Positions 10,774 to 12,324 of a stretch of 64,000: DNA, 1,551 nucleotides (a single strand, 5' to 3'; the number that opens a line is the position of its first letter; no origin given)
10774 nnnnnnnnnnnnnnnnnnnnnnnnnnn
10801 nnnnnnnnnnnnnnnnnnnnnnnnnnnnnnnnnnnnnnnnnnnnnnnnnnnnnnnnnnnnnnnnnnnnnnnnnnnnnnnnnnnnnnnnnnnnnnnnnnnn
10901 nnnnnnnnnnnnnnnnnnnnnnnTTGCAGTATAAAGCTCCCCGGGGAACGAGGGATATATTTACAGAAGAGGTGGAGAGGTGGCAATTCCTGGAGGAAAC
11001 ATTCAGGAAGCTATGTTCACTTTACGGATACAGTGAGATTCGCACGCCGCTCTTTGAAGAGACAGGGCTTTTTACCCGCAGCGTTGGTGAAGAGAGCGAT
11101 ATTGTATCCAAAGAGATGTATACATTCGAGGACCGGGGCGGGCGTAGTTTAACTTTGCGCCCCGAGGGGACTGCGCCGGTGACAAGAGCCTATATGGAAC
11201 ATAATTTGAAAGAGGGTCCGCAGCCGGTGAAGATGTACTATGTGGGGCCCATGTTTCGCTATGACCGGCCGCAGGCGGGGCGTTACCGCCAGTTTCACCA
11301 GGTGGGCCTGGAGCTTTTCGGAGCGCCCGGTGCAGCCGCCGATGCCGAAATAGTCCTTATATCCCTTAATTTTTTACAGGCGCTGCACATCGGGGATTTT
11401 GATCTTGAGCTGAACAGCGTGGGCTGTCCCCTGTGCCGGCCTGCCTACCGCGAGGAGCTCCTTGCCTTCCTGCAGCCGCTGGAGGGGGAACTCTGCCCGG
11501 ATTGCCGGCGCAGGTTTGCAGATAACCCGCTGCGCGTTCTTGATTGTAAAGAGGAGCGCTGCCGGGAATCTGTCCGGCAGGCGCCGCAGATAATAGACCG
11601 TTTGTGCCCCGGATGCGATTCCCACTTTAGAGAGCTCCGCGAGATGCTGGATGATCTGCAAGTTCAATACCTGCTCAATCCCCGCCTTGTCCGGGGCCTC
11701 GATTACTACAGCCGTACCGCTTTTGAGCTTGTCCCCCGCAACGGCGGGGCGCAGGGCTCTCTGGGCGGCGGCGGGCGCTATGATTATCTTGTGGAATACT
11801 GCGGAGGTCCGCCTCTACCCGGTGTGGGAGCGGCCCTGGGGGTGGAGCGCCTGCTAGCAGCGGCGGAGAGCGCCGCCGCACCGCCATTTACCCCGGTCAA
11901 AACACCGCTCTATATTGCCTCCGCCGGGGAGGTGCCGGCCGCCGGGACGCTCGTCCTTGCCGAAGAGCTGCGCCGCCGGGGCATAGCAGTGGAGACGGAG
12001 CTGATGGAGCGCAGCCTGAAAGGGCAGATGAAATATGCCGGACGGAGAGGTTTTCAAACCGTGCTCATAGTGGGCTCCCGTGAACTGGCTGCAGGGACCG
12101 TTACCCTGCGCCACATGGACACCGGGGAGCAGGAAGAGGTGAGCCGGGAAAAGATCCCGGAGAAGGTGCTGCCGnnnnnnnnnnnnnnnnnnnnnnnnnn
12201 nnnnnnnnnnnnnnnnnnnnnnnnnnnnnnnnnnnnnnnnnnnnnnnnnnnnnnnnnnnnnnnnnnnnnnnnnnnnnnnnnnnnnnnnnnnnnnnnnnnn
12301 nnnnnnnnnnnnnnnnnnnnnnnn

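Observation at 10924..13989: Natural HisRS-AspRS fusion: two complete class II synthetases in one polypeptide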

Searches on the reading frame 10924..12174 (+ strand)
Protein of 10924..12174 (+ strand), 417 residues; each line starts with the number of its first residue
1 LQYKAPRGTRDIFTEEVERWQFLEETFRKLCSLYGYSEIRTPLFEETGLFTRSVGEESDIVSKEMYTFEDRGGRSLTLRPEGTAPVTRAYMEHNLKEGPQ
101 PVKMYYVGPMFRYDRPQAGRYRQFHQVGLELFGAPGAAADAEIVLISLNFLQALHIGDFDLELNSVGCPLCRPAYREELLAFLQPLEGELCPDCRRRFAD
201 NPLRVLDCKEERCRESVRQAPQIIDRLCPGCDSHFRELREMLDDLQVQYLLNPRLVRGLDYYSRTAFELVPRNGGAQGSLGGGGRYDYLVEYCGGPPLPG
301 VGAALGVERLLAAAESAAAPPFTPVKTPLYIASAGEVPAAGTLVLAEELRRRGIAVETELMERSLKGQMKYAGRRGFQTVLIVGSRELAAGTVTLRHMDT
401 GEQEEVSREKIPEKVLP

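Call 61: find_homologous_proteins(query=window:10924-12174:+, max_evalue=1e-60)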
Query window:10924-12174:+ (417 aa): 7998 proteins with E <= 1e-60 among 8000 candidates; the best 120 are listed.
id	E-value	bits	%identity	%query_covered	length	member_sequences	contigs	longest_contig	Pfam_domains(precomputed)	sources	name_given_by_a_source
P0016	1.2e-279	945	100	100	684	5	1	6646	PF13393.12,PF03129.26,PF00587.31,PF01336.32,PF00152.26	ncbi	-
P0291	1.1e-170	586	63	100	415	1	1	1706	PF13393.12,PF03129.26,PF00587.31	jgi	jgi:histidyl-tRNA synthetase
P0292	5.3e-169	581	64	100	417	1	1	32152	PF13393.12,PF03129.26,PF00587.31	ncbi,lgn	-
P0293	1.2e-168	580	64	100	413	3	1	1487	PF13393.12,PF03129.26,PF00587.31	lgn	-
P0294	1.7e-168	579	64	99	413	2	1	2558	PF13393.12,PF03129.26,PF00587.31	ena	-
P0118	1.7e-167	576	64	95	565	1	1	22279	PF13393.12,PF03129.26,PF00587.31,PF01336.32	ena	-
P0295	1.3e-165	570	63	100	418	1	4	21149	PF13393.12,PF03129.26,PF00587.31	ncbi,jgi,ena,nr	ncbi:MAG TPA: histidine--tRNA ligase [Bacillota bacterium]|nr:histidine--tRNA ligase [Bacillota bact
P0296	5.4e-165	568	63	100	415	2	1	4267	PF13393.12,PF03129.26,PF01409.26,PF00587.31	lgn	-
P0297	1.8e-164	566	61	100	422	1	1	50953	PF13393.12,PF03129.26,PF00587.31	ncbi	-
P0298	8.2e-163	560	63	100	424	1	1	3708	PF13393.12,PF03129.26,PF00587.31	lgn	-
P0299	3.6e-162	558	61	99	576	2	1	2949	PF13393.12,PF03129.26,PF00587.31,PF01336.32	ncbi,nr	ncbi:MAG TPA: histidine--tRNA ligase, partial [Candidatus Limnocylindrales bacterium]|nr:histidine--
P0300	1.1e-159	550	60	100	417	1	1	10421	PF13393.12,PF03129.26,PF00587.31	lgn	-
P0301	7.8e-156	537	60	100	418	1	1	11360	PF13393.12,PF03129.26,PF00587.31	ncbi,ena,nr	ncbi:MAG TPA: histidine--tRNA ligase [Bacillota bacterium]|nr:histidine--tRNA ligase [Bacillota bact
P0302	7.2e-155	534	59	100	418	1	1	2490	PF13393.12,PF03129.26,PF00587.31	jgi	-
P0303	4.7e-150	518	57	99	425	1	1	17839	PF13393.12,PF03129.26,PF00587.31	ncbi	-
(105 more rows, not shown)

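Call 62: find_encoding_contigs(protein=P0292, flank=5000, max_places=2)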
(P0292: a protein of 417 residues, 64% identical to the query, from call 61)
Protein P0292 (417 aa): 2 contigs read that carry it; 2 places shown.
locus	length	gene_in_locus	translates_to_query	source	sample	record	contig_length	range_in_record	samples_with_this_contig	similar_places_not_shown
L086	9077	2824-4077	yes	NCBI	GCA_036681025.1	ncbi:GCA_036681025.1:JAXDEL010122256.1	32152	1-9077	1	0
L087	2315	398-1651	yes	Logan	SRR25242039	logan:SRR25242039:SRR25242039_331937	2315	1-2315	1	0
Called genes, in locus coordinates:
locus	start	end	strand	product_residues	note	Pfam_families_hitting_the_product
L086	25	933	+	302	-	PF00892:EamA, PF03151:TPT, PF00892:EamA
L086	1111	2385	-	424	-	PF06347:SH3_4, PF08239:SH3_3, PF18348:SH3_16 (weak), PF06347:SH3_4 (weak), PF08239:SH3_3, PF23795:SH3_YKFC_2nd (weak), PF08239:SH3_3, PF01520:Amidase_3, +2 more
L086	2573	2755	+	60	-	-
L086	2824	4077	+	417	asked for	PF13393:tRNA-synt_His, PF00587:tRNA-synt_2b, PF13393:tRNA-synt_His, PF03129:HGTP_anticodon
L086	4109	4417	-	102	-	-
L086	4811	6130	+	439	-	PF03448:MgtE_N, PF00571:CBS, PF01769:MgtE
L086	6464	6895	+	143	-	PF02381:MraZ, PF04014:MazE_antitoxin (faint), PF02381:MraZ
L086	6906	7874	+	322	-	PF01795:Methyltransf_5, PF13649:Methyltransf_25 (faint)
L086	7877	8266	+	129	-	PF04999:FtsL (weak), PF04977:DivIC (faint)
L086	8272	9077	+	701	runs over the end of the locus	PF03717:PBP_dimer, PF00905:Transpeptidase, PF03793:PASTA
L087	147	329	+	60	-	-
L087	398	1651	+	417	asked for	PF13393:tRNA-synt_His, PF00587:tRNA-synt_2b, PF13393:tRNA-synt_His, PF03129:HGTP_anticodon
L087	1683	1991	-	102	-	-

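Call 63: find_encoding_contigs(protein=P0295, flank=5000, max_places=2)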
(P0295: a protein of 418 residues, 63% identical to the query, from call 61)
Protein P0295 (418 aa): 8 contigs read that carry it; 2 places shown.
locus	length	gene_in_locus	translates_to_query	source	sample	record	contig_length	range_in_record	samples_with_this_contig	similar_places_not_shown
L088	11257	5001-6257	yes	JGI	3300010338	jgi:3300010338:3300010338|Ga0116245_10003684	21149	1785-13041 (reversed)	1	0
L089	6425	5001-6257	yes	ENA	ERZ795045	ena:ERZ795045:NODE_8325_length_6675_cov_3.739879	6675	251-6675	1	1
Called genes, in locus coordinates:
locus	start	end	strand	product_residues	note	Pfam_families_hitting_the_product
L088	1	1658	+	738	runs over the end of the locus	PF13328:HD_4, PF01966:HD, PF04607:RelA_SpoT, PF02824:TGS, PF19296:RelA_AH, PF28438:RelA_RIS, PF01842:ACT, PF13291:ACT_4, +1 more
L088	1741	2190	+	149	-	PF02580:Tyr_Deacylase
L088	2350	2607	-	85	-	PF05016:ParE_toxin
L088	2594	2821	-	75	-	PF22180:RH3_dom, PF01402:RHH_1 (weak), PF20605:Antitox_RHH (weak)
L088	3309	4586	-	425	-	PF06347:SH3_4 (weak), PF08239:SH3_3, PF18348:SH3_16 (faint), PF06347:SH3_4 (weak), PF08239:SH3_3, PF06347:SH3_4 (weak), PF08239:SH3_3, PF01520:Amidase_3, +1 more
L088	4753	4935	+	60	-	-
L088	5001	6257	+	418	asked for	PF13393:tRNA-synt_His, PF00587:tRNA-synt_2b, PF13393:tRNA-synt_His, PF03129:HGTP_anticodon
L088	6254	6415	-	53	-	-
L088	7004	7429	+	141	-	PF02381:MraZ, PF04014:MazE_antitoxin (faint), PF02381:MraZ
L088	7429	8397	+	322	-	PF01795:Methyltransf_5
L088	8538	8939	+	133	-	PF04999:FtsL, PF04977:DivIC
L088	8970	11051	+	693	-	PF03717:PBP_dimer, PF00905:Transpeptidase, PF03793:PASTA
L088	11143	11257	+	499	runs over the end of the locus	PF01225:Mur_ligase (faint), PF08245:Mur_ligase_M, PF02875:Mur_ligase_C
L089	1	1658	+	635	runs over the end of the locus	?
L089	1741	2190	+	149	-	PF02580:Tyr_Deacylase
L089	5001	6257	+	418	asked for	PF13393:tRNA-synt_His, PF00587:tRNA-synt_2b, PF13393:tRNA-synt_His, PF03129:HGTP_anticodon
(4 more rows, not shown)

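Call 64: find_encoding_contigs(protein=P0297, flank=5000, max_places=2)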
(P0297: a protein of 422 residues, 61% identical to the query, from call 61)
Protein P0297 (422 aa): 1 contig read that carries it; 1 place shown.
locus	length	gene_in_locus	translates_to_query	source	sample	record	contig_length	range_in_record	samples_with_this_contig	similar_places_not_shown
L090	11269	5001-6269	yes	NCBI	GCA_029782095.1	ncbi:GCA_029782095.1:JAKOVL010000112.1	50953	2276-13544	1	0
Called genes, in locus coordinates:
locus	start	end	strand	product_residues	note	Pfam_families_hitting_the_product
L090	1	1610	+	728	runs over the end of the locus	PF13328:HD_4, PF01966:HD, PF04607:RelA_SpoT, PF02824:TGS, PF19296:RelA_AH, PF28438:RelA_RIS, PF01842:ACT, PF13291:ACT_4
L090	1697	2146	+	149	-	PF02580:Tyr_Deacylase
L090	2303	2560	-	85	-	PF05016:ParE_toxin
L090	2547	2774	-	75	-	PF22180:RH3_dom, PF01402:RHH_1 (weak), PF20605:Antitox_RHH (weak)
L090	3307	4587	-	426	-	PF08239:SH3_3, PF18348:SH3_16 (faint), PF23795:SH3_YKFC_2nd (faint), PF06347:SH3_4 (weak), PF08239:SH3_3, PF06347:SH3_4 (weak), PF08239:SH3_3, PF01520:Amidase_3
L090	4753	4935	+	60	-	-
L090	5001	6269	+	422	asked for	PF13393:tRNA-synt_His, PF00587:tRNA-synt_2b, PF13393:tRNA-synt_His, PF03129:HGTP_anticodon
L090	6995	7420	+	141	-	PF02381:MraZ, PF04014:MazE_antitoxin (faint), PF02381:MraZ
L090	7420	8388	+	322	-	PF01795:Methyltransf_5, PF13649:Methyltransf_25 (faint)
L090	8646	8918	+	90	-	PF04977:DivIC, PF04999:FtsL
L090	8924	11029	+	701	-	PF03717:PBP_dimer, PF00905:Transpeptidase, PF03793:PASTA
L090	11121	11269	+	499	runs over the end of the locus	PF01225:Mur_ligase (faint), PF08245:Mur_ligase_M, PF02875:Mur_ligase_C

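Call 76: search_protein_families(library=pfam, proteins=[L086:4109-4417:-], max_evalue=0.01)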
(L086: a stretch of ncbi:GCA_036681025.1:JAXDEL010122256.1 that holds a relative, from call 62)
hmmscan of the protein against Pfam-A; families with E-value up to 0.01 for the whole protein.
L086:4109-4417:- (102 aa): 0 families
